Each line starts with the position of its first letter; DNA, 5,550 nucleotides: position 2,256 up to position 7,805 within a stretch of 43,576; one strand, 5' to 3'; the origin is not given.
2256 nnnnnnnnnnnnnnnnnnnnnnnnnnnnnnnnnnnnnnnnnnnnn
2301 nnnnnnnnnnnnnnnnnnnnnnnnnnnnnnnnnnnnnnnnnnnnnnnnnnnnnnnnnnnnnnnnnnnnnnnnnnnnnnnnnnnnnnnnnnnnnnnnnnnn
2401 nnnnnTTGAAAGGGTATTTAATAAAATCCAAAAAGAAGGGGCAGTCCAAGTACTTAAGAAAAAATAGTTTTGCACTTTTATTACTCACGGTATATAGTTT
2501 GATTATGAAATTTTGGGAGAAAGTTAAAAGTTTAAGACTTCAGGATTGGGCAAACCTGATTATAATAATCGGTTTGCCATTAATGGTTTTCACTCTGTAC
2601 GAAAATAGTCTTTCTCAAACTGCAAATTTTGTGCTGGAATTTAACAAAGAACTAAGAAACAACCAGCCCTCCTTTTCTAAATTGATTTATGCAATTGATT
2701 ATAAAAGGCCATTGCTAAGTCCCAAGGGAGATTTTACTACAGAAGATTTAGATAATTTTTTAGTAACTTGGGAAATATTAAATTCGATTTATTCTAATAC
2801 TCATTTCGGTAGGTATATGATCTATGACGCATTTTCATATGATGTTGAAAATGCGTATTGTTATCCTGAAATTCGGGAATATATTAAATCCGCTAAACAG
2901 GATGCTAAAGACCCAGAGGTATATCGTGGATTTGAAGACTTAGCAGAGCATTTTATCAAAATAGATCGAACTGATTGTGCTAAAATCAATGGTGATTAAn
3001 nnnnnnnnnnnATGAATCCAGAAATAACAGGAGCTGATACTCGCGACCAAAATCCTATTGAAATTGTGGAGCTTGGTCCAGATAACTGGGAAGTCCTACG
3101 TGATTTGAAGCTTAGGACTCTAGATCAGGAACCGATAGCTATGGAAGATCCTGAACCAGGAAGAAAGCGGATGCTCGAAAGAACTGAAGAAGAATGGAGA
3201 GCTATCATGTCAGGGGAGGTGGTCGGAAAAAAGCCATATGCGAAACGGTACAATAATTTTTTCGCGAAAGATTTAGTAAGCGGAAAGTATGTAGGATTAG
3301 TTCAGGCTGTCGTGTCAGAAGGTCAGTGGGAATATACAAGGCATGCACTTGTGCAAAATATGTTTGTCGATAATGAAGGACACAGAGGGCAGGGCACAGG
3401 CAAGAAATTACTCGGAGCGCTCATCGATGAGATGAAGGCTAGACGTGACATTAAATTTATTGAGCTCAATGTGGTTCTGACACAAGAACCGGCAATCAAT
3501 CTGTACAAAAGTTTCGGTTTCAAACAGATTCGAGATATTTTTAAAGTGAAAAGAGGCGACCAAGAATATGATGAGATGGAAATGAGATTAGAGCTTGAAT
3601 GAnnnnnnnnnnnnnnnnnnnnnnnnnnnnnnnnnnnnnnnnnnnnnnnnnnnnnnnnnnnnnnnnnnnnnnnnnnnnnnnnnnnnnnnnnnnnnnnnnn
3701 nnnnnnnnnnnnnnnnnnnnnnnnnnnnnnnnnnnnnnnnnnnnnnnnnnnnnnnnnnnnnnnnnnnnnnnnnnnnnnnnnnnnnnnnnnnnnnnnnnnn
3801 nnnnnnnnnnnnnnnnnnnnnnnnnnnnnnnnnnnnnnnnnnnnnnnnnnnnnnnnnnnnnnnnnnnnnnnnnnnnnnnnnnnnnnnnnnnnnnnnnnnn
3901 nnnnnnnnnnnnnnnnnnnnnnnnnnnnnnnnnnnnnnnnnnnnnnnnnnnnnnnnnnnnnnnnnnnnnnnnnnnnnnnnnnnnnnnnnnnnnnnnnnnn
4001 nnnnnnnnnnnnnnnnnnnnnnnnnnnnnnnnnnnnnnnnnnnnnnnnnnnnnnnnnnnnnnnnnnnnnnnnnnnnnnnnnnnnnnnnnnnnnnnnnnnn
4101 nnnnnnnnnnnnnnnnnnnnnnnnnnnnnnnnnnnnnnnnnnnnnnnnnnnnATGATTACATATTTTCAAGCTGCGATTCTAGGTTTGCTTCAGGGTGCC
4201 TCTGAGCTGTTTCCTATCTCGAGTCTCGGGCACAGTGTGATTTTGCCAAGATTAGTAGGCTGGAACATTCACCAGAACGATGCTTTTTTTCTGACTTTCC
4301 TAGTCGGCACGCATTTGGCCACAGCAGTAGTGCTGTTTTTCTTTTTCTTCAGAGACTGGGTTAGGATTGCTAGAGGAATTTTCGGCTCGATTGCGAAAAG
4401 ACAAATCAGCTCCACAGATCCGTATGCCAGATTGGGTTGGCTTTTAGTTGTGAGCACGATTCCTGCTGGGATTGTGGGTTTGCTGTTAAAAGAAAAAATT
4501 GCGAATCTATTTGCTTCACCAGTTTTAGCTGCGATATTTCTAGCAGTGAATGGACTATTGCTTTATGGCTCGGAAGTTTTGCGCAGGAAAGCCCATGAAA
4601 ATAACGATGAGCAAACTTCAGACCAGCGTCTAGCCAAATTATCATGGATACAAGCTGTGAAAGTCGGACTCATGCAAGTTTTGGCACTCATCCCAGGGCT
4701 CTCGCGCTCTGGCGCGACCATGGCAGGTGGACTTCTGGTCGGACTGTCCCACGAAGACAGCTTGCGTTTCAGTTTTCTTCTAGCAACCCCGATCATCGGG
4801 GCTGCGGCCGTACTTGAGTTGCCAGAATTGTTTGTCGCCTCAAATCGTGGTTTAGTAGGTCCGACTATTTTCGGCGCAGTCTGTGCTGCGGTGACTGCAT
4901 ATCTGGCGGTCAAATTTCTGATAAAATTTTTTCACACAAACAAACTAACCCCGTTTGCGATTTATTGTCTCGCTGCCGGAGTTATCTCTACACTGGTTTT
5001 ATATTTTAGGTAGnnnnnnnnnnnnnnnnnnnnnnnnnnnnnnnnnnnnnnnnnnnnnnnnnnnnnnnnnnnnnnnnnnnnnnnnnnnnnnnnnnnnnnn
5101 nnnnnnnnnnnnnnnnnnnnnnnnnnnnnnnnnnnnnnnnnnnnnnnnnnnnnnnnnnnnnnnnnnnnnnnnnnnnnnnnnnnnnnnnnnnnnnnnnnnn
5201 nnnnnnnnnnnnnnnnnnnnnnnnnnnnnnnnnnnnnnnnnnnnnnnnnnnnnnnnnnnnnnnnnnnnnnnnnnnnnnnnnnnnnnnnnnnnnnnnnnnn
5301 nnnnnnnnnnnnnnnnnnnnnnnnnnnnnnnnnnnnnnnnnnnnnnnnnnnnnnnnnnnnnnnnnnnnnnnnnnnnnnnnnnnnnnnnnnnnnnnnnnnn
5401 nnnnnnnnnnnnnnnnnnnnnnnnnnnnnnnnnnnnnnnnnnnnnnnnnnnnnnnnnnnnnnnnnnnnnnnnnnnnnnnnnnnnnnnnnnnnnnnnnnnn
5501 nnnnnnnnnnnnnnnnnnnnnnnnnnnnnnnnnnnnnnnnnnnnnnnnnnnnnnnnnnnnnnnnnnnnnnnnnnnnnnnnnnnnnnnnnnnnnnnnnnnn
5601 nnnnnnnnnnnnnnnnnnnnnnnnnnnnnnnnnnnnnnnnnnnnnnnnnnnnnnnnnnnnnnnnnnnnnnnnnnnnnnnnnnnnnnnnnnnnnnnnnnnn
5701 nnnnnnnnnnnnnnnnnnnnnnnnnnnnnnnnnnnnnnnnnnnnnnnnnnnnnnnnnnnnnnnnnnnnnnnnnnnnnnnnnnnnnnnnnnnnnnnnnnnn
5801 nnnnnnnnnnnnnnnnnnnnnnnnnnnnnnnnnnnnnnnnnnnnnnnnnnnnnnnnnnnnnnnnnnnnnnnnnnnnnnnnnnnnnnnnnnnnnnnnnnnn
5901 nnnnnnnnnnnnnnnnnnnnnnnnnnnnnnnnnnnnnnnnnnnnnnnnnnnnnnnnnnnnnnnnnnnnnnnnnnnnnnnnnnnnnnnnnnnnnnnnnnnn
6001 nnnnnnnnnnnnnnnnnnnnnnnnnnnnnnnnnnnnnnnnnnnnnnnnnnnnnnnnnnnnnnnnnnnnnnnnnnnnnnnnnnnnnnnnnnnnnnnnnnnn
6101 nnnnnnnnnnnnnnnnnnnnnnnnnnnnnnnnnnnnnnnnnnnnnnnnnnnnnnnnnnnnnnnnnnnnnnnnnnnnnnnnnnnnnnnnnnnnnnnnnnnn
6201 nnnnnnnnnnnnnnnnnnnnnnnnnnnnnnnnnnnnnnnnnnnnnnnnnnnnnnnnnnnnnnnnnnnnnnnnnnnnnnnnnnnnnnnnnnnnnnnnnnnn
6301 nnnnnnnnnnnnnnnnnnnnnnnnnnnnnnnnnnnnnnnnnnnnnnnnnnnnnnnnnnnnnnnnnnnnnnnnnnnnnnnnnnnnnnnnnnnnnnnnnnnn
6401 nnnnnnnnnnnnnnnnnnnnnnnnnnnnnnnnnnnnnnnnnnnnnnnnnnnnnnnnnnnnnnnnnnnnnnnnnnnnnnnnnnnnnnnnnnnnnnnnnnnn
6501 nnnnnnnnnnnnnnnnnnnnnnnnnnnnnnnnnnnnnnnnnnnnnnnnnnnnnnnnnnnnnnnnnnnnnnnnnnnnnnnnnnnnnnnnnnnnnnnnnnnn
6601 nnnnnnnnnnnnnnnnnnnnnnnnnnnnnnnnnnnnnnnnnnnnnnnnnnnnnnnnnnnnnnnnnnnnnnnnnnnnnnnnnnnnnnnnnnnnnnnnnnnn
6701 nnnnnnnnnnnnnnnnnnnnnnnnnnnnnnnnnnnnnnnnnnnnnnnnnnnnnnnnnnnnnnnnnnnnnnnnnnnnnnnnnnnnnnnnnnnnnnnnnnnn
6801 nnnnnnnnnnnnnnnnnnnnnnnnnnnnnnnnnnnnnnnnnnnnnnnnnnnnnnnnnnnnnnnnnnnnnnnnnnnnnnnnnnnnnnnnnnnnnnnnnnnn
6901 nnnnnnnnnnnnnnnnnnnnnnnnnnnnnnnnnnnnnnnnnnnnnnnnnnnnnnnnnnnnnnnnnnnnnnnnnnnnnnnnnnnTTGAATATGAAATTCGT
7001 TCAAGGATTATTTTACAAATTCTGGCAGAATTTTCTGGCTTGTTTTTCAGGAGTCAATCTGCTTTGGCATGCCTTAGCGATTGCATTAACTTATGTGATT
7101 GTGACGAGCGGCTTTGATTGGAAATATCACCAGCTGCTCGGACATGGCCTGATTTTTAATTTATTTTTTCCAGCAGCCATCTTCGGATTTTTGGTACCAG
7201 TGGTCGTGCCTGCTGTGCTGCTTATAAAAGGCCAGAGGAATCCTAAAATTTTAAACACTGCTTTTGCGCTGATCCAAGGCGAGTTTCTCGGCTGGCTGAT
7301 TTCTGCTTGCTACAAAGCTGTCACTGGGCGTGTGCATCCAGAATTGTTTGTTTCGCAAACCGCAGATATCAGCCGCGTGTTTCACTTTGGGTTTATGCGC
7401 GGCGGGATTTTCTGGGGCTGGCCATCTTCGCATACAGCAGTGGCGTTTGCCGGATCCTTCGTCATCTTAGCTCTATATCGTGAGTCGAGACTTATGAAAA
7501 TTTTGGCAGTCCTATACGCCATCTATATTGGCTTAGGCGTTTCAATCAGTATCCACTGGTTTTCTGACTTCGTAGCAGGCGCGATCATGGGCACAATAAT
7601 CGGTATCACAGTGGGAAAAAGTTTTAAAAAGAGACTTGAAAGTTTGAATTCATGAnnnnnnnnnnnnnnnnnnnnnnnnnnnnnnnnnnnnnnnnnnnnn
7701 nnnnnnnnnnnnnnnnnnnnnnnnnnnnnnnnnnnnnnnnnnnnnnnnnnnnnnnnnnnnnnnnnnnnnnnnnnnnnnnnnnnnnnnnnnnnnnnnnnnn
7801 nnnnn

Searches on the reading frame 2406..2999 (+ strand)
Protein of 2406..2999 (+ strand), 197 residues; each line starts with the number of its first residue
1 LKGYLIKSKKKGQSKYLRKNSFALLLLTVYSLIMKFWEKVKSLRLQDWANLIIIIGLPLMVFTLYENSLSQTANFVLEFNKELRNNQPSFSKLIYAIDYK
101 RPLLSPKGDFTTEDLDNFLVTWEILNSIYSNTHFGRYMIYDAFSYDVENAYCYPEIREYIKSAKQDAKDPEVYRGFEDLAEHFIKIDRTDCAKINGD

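Call 76: search_protein_families(library=pfam, proteins=[window:2406-2999:+], max_evalue=0.001)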
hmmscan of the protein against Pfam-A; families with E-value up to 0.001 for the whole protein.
window:2406-2999:+ (197 aa): 1 family
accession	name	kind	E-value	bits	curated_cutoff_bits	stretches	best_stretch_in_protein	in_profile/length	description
PF15956.11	DUF4760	-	0.00061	20.4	25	1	73-182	28-140/141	Domain of unknown function (DUF4760)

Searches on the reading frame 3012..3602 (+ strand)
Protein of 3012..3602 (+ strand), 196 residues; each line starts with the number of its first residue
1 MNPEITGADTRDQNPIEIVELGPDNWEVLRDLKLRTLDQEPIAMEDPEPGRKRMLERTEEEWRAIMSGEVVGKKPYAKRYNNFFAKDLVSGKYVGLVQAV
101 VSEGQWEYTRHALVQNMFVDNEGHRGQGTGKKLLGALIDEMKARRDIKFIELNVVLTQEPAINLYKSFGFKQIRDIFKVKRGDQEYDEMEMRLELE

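Call 76: search_protein_families(library=pfam, proteins=[window:3012-3602:+], max_evalue=0.001)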
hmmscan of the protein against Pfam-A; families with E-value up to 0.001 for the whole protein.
window:3012-3602:+ (196 aa): 5 families
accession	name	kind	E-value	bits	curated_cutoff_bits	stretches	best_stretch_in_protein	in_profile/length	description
PF00583.31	Acetyltransf_1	-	4.2e-12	46.8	20.7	1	82-170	34-116/116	Acetyltransferase (GNAT) family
PF13508.13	Acetyltransf_7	-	9e-11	42.4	27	1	85-172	8-84/84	Acetyltransferase (GNAT) domain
PF13420.13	Acetyltransf_4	-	1.5e-07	32.1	24.3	1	80-189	48-154/155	Acetyltransferase (GNAT) domain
PF13673.13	Acetyltransf_10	-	9.1e-07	29.3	23.6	1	89-178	38-115/128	Acetyltransferase (GNAT) domain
PF08445.16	FR47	-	0.00011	22.5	22.1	1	121-174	30-81/86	FR47-like protein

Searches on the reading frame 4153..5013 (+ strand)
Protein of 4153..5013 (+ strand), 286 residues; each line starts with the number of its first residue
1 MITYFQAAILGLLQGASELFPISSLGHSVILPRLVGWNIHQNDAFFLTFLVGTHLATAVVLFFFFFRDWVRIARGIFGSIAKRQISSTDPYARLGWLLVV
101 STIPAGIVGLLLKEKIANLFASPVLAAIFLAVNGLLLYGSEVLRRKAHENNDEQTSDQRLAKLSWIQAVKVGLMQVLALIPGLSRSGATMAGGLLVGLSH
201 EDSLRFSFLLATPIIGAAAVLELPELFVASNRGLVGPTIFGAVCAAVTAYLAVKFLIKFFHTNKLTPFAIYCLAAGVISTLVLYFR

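Call 76: search_protein_families(library=pfam, proteins=[window:4153-5013:+], max_evalue=0.001)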
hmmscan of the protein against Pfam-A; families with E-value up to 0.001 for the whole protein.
window:4153-5013:+ (286 aa): 1 family
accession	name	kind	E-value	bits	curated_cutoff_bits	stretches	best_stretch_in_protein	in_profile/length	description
PF02673.24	BacA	-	3.4e-72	243.7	33.4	1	7-278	1-257/257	Bacitracin resistance protein BacA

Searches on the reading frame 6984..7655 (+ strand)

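Call 76: search_protein_families(library=pfam, proteins=[window:6984-7655:+], max_evalue=0.001)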
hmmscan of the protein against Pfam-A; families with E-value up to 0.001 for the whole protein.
window:6984-7655:+ (223 aa): 2 families
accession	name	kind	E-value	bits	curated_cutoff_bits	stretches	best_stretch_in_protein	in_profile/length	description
PF01569.27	PAP2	-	7.2e-13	48.9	27.2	1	102-215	11-126/130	PAP2 superfamily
PF14378.12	PAP2_3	-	0.00042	20.6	27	1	70-206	39-187/190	PAP2 superfamily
